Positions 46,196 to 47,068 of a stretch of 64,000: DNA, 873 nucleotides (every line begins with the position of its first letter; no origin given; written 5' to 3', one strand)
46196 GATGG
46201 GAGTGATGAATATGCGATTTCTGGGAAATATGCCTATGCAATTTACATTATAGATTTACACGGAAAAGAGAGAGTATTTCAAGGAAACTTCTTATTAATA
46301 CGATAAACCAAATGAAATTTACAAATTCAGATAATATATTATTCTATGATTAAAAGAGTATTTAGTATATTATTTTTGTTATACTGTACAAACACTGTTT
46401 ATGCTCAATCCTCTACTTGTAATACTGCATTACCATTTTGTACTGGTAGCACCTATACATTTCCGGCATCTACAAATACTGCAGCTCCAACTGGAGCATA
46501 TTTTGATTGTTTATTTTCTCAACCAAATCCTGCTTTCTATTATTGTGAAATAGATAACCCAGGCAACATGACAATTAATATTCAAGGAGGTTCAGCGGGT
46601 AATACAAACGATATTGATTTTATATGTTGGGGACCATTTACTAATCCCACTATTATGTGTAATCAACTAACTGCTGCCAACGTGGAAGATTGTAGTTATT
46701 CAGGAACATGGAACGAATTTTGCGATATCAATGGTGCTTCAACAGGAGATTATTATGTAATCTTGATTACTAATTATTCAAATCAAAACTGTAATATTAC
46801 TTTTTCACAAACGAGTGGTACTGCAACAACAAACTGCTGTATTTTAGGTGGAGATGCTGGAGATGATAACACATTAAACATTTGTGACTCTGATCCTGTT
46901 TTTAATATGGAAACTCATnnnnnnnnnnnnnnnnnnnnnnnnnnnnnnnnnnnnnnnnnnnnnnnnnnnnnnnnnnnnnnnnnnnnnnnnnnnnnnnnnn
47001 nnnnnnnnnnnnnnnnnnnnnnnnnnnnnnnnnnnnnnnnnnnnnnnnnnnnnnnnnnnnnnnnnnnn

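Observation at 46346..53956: Different ligand-binding 'heads' grafted onto an identical stalk: Cys-rich module versus L-type lectin domain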

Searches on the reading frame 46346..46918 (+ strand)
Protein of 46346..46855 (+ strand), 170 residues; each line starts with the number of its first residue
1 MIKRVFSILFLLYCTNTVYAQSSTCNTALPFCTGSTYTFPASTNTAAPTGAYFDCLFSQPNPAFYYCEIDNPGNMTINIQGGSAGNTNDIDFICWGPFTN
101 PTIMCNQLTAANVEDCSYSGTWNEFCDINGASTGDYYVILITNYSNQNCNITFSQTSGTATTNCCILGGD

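Call 17: predict_structure(alignment_id=A1)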
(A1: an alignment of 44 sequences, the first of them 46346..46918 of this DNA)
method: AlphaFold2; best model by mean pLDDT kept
length: 191 residues; sequences in the alignment: 44
mean_pLDDT: 81.2   pTM: 0.74
mean pLDDT of the five models: 81.2, 80.9, 79.0, 78.7, 78.4
residues with pLDDT >= 90: 78; 70-90: 71; 50-70: 18; < 50: 24
segments of 3 or more residues with pLDDT < 50: 16-18, 169-179, 181-187, 189-191
pLDDT, mean of each block of 10 residues (from residue 1): 77 59 86 86 81 80 93 96 74 95 92 94 94 96 89 93 71 43 46 42
secondary structure, 60 per line:
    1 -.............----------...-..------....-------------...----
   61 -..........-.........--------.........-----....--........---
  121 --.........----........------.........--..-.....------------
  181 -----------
elements in order: H2-14 E37-40 E62-71 E73-81 E90-98 H104-107 E113-117 E123-131 E136-143 E150-158 H164-168

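Call 25: fold_search(model_id=the predicted structure, library=pdb)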
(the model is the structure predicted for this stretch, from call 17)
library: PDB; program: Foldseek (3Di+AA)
matches with E <= 10: 1832; with E <= 0.001: 11
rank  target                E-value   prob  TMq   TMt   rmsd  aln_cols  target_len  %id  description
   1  7rrm_A                2.2e-04  1.00  0.40  0.70   3.1       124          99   13  Structure of the human TMED1 (p24gamma1) Golgi dynamics Domain (released 2021-10-20)
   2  5sv5                  3.0e-04  1.00  0.42  0.70   4.4       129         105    9  1.0 Angstrom Crystal Structure of pre-Peptidase C-terminal Domain of Collagenase from Bacillus anthracis. (released 2016-08-17)
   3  9ues_B                3.0e-04  1.00  0.43  0.22   3.5       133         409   15  Crystal structure of an inactive TKSP mutant in complex with the TKS propeptide (released 2026-02-18)
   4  1pm4_A                3.3e-04  1.00  0.33  0.51   8.1       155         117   13  Crystal structure of Yersinia pseudotuberculosis-derived mitogen (YPM) (released 2004-01-27)
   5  3jqw_B                4.1e-04  1.00  0.50  0.77   2.7       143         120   11  Crystal structure of Clostridium histolyticum colH collagenase collagen-binding domain 3 at 2 Angstrom resolution in p (released 2010-09-29)
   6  5azw_B                4.6e-04  1.00  0.38  0.70   3.9       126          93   11  Crystal structure of p24beta1 GOLD domain (released 2016-09-14)
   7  3afg_B                5.2e-04  1.00  0.43  0.17   3.4       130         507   15  Crystal structure of ProN-Tk-SP from Thermococcus kodakaraensis (released 2010-08-04)
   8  3jqw_C                6.5e-04  1.00  0.49  0.75   2.7       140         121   11  Crystal structure of Clostridium histolyticum colH collagenase collagen-binding domain 3 at 2 Angstrom resolution in p (released 2010-09-29)
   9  2o8o_A                7.6e-04  1.00  0.46  0.76   2.9       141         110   10  Crystal structure of Clostridium histolyticum colg collagenase collagen-binding domain 3B at 1.35 Angstrom resolution  (released 2007-12-11)
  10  3afg_A                8.6e-04  1.00  0.42  0.17   3.4       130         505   15  Crystal structure of ProN-Tk-SP from Thermococcus kodakaraensis (released 2010-08-04)
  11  1nqj_A                9.6e-04  1.00  0.38  0.68   4.0       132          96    9  CRYSTAL STRUCTURE OF CLOSTRIDIUM HISTOLYTICUM COLG COLLAGENASE COLLAGEN-BINDING DOMAIN 3B AT 1.0 ANGSTROM RESOLUTION I (released 2003-04-15)
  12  1nqd_A                1.1e-03  1.00  0.45  0.73   3.4       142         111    8  CRYSTAL STRUCTURE OF CLOSTRIDIUM HISTOLYTICUM COLG COLLAGENASE COLLAGEN-BINDING DOMAIN 3B AT 1.65 ANGSTROM RESOLUTION  (released 2003-04-15)
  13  5b2g_F                1.3e-03  1.00  0.34  0.48   5.3       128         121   16  Crystal structure of human claudin-4 in complex with C-terminal fragment of Clostridium perfringens enterotoxin (released 2016-10-05)
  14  8u5f_H                1.3e-03  1.00  0.31  0.22   6.7       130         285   15  Crystal Structure of Trypsinized Clostridium perfringens Enterotoxin (released 2023-09-27)
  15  8yzn                  1.3e-03  0.96  0.27  0.13   9.3       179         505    9  Crystal structural analysis of PaL (released 2024-04-17)
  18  3jqw_A                1.5e-03  1.00  0.48  0.73   3.0       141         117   13  Crystal structure of Clostridium histolyticum colH collagenase collagen-binding domain 3 at 2 Angstrom resolution in p (released 2010-09-29)
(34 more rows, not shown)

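Call 76: search_protein_families(library=pfam, proteins=[window:46346-46855:+], max_evalue=1)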
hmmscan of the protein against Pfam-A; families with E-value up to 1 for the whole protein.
window:46346-46855:+ (170 aa): 1 family
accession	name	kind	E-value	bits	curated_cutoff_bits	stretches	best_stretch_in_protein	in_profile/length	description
PF04151.21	PPC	-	0.97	10.8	25.9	1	64-138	4-66/70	Bacterial pre-peptidase C-terminal domain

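Call 77: search_protein_representatives(alignment_id=A1)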
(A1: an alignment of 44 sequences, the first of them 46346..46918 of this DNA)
Query: 44 sequences, 301 profile positions. Proteins with E-value up to 0.001 (for the whole library): 2912; up to 1e-10: 2405; up to 1e-30: 1715. The best 150 are listed.
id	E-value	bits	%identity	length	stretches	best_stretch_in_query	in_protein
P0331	1.2e-114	399.3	-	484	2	28-260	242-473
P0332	1.0e-105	370.0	-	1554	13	11-288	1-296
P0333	2.0e-105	369.0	-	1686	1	12-296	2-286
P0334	1.2e-104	366.4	-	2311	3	37-222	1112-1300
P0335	2.2e-102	359.0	-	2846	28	181-262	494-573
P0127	3.2e-102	358.5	-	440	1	12-295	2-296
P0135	3.3e-102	358.4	-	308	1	11-295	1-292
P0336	3.6e-101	355.0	-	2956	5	31-286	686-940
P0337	4.2e-97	341.7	-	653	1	11-296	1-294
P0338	7.3e-97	340.9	-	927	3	11-287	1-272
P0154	4.5e-96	338.3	-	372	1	12-288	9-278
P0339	4.6e-96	338.3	-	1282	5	40-188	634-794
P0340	2.1e-95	336.1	-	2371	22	178-261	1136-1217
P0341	9.0e-93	327.4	-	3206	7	25-267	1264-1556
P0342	2.0e-90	319.7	-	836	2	11-264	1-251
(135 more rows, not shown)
